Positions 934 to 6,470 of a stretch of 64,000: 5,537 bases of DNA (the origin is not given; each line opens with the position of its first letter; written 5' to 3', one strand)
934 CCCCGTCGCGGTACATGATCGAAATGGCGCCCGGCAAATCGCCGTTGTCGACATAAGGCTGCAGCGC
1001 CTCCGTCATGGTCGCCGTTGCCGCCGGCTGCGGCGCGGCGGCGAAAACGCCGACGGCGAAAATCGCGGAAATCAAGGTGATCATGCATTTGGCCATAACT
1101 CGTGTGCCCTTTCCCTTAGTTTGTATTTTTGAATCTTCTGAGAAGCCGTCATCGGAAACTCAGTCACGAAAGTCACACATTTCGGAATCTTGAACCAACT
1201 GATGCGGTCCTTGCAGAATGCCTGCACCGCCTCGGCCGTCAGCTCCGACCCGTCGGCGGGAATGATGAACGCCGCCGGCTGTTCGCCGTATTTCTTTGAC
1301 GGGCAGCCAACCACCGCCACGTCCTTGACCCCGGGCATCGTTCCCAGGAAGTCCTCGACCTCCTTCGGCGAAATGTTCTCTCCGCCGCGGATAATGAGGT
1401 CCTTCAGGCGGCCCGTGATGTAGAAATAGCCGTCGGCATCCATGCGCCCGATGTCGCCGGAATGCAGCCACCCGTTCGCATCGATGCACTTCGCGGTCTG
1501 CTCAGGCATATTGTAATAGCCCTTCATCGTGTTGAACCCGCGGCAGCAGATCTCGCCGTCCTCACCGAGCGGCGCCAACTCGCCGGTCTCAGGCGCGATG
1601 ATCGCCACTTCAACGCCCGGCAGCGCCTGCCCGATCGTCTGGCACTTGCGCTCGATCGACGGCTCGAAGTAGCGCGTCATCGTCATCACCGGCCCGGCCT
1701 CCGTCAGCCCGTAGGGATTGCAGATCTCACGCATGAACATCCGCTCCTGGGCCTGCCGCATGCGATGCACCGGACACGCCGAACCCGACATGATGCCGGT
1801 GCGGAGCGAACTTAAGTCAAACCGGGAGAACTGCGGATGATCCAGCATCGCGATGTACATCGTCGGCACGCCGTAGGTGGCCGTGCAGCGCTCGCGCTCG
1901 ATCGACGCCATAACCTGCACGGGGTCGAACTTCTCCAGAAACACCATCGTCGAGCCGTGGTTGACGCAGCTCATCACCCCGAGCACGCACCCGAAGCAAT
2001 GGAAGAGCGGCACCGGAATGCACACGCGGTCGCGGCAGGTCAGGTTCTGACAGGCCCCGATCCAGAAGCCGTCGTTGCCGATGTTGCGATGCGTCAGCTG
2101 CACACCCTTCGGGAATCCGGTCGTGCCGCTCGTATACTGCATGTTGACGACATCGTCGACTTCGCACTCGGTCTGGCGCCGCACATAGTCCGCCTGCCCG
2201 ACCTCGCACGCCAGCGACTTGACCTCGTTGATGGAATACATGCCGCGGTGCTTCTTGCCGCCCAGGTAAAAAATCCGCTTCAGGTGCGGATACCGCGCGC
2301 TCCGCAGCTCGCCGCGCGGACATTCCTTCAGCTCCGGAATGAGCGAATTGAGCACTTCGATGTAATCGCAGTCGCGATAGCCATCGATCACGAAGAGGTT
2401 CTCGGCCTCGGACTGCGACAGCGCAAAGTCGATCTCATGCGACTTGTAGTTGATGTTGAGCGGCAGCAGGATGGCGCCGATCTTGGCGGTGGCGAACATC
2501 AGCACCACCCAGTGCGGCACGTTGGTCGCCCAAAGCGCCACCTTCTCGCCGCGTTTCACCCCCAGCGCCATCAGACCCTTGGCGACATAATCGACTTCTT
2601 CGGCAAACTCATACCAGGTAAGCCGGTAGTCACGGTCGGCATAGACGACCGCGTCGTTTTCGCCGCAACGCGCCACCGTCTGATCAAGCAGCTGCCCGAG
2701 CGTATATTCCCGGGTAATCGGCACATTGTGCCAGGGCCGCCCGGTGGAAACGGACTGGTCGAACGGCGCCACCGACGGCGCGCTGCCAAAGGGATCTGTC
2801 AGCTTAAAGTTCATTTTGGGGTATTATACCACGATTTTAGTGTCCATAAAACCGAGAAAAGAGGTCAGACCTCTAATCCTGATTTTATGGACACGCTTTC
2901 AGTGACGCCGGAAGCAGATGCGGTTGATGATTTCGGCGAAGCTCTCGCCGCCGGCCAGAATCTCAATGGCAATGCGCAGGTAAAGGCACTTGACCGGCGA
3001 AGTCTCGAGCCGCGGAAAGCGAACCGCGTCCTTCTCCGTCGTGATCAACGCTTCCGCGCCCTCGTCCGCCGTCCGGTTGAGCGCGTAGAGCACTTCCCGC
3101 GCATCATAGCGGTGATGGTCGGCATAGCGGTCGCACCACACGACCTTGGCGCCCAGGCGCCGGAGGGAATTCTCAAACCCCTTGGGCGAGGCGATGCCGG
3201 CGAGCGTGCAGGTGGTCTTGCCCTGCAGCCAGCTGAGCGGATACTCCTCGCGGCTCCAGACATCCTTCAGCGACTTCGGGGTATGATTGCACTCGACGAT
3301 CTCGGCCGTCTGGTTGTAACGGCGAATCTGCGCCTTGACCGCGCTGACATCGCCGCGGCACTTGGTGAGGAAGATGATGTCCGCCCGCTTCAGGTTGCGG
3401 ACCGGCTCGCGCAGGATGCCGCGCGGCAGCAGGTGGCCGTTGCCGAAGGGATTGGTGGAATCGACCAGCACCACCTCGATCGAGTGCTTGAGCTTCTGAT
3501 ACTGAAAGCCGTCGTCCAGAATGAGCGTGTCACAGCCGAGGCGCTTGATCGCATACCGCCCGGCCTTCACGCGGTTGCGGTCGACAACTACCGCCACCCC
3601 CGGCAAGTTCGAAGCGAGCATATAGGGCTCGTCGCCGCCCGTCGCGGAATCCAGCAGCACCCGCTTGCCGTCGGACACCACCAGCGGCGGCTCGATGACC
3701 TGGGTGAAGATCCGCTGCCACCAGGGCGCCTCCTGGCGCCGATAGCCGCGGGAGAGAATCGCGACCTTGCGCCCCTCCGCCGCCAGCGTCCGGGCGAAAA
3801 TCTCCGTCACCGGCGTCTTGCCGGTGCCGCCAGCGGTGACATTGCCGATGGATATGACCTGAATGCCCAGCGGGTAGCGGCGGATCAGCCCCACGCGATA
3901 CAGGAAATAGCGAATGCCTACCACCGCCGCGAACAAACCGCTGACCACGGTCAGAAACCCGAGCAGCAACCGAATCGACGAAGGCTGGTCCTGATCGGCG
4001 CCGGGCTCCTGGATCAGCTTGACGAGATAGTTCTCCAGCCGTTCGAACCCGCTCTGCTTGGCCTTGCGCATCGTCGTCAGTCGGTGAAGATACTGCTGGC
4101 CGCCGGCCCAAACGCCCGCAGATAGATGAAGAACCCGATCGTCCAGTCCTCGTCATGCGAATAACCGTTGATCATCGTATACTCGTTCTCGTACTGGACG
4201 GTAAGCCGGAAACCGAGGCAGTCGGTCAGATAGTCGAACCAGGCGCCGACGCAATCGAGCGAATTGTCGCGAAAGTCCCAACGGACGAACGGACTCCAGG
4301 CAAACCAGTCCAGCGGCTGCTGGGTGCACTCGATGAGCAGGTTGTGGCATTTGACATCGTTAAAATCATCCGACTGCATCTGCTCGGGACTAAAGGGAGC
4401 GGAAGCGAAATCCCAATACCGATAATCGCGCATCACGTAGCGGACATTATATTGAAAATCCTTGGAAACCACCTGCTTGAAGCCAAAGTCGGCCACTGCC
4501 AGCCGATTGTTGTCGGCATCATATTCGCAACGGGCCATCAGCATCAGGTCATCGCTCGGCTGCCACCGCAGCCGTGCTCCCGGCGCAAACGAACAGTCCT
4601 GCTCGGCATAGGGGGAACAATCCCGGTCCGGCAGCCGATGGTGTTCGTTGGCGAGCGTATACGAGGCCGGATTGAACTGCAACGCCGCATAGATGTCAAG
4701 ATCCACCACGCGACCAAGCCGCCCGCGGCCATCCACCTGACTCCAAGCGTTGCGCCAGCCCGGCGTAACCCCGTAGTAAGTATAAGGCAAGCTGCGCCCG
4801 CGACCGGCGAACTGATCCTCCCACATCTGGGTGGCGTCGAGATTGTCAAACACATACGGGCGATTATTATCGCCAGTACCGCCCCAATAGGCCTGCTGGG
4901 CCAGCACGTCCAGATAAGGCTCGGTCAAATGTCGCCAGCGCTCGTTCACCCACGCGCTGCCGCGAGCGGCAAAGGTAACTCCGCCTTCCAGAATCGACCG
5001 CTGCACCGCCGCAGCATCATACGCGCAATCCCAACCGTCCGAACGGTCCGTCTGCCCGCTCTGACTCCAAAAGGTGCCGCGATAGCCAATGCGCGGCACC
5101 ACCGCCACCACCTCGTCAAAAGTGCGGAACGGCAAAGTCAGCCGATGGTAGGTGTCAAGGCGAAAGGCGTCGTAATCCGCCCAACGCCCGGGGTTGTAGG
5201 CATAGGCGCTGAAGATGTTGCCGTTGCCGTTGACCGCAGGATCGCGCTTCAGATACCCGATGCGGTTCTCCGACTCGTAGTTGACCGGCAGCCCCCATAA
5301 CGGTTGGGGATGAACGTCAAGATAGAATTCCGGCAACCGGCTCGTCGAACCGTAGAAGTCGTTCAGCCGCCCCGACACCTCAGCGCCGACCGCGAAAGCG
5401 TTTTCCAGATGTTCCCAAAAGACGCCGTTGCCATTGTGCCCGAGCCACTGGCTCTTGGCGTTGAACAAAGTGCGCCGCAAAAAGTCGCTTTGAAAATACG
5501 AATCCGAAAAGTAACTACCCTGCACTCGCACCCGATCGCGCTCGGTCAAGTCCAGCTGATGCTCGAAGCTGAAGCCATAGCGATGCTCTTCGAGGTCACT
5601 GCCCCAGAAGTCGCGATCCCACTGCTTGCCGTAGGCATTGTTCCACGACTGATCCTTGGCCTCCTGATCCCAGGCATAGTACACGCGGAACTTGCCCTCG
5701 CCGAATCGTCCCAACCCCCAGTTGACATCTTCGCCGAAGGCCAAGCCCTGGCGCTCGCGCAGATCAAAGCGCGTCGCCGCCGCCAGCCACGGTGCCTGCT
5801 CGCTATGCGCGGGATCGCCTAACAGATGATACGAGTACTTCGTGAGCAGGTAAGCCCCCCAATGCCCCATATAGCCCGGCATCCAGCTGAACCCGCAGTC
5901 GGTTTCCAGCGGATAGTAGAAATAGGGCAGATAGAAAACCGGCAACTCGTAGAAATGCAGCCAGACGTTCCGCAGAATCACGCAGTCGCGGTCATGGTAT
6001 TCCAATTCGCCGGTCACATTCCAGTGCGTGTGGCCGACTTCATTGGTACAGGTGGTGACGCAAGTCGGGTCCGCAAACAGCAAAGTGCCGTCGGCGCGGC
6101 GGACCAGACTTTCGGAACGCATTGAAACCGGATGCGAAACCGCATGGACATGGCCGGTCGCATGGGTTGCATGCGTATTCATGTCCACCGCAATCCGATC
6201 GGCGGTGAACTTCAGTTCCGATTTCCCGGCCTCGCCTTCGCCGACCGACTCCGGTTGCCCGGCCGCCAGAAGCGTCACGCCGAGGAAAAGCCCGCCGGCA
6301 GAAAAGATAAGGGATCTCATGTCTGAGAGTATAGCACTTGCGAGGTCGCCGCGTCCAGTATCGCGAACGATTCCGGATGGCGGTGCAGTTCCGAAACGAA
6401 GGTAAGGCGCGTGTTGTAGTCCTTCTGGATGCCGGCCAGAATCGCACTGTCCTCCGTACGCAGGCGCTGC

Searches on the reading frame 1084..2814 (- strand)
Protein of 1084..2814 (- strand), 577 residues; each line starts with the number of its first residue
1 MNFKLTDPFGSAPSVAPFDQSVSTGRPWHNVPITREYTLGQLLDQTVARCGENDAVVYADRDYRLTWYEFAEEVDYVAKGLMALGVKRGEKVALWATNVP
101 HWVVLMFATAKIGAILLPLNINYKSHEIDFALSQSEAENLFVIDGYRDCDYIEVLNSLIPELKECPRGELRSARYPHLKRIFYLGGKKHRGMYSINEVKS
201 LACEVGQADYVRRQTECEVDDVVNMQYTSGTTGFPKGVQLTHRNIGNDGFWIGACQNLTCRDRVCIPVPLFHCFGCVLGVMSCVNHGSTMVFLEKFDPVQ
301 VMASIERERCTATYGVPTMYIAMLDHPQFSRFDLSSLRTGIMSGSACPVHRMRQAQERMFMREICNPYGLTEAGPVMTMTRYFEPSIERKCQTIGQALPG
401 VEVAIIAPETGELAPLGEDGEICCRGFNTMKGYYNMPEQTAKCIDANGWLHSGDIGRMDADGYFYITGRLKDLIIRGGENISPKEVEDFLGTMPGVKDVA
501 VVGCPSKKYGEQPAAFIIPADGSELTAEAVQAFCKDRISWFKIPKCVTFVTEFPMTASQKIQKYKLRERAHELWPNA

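Call 81: search_protein_families(library=pfam, proteins=[window:1084-2814:-], max_evalue=0.001)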
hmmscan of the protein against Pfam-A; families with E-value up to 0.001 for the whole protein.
window:1084-2814:- (577 aa): 2 families
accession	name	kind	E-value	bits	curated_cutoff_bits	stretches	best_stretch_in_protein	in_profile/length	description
PF00501.34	AMP-binding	-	3.1e-93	313.1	29.9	1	44-434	2-384/384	AMP-binding enzyme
PF13193.12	AMP-binding_C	-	4.4e-16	60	24.5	1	485-560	1-76/76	AMP-binding enzyme C-terminal domain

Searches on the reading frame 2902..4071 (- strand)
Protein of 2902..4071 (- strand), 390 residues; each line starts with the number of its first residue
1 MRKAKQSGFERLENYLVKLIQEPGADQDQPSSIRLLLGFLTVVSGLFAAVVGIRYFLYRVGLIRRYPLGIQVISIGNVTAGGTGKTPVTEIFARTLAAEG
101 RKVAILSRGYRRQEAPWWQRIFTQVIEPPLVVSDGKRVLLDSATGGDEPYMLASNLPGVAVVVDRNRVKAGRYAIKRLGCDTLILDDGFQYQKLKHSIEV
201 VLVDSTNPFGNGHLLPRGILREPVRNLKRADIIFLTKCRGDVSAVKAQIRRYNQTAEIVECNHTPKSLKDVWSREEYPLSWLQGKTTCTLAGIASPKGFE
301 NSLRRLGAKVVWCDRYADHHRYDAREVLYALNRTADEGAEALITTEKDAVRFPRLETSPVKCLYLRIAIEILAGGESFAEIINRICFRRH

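Call 81: search_protein_families(library=pfam, proteins=[window:2902-4071:-], max_evalue=0.001)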
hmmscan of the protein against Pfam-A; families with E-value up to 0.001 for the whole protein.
window:2902-4071:- (390 aa): 1 family
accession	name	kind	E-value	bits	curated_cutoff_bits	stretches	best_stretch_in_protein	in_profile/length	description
PF02606.20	LpxK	-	4.4e-85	286.1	27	1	39-383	4-324/328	Tetraacyldisaccharide-1-P 4'-kinase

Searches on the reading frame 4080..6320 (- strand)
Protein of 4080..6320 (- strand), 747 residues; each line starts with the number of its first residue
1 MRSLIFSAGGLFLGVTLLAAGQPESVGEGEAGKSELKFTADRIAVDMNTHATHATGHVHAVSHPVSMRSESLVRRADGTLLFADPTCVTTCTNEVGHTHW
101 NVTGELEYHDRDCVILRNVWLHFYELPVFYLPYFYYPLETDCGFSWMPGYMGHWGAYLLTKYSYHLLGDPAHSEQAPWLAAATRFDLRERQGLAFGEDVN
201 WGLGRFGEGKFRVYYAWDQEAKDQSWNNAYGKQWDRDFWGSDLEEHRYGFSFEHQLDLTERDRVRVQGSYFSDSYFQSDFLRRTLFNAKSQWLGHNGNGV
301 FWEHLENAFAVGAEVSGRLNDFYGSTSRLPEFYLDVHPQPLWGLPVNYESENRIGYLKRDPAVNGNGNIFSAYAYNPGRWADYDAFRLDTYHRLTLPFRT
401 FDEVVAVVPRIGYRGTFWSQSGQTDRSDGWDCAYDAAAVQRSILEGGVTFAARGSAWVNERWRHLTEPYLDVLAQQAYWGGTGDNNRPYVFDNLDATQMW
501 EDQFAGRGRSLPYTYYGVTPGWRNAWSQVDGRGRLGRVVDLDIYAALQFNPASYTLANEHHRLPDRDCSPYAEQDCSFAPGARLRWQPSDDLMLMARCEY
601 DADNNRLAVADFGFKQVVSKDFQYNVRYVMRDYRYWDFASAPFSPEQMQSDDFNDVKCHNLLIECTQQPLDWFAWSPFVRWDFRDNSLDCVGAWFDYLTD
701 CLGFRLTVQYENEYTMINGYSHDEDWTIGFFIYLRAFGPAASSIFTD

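Call 81: search_protein_families(library=pfam, proteins=[window:4080-6320:-], max_evalue=0.001)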
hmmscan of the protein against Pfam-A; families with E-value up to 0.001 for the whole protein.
window:4080-6320:- (747 aa): 1 family
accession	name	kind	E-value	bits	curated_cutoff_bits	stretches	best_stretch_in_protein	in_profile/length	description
PF04453.20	LptD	-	1.1e-07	32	22.4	1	246-633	2-357/384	LPS transport system D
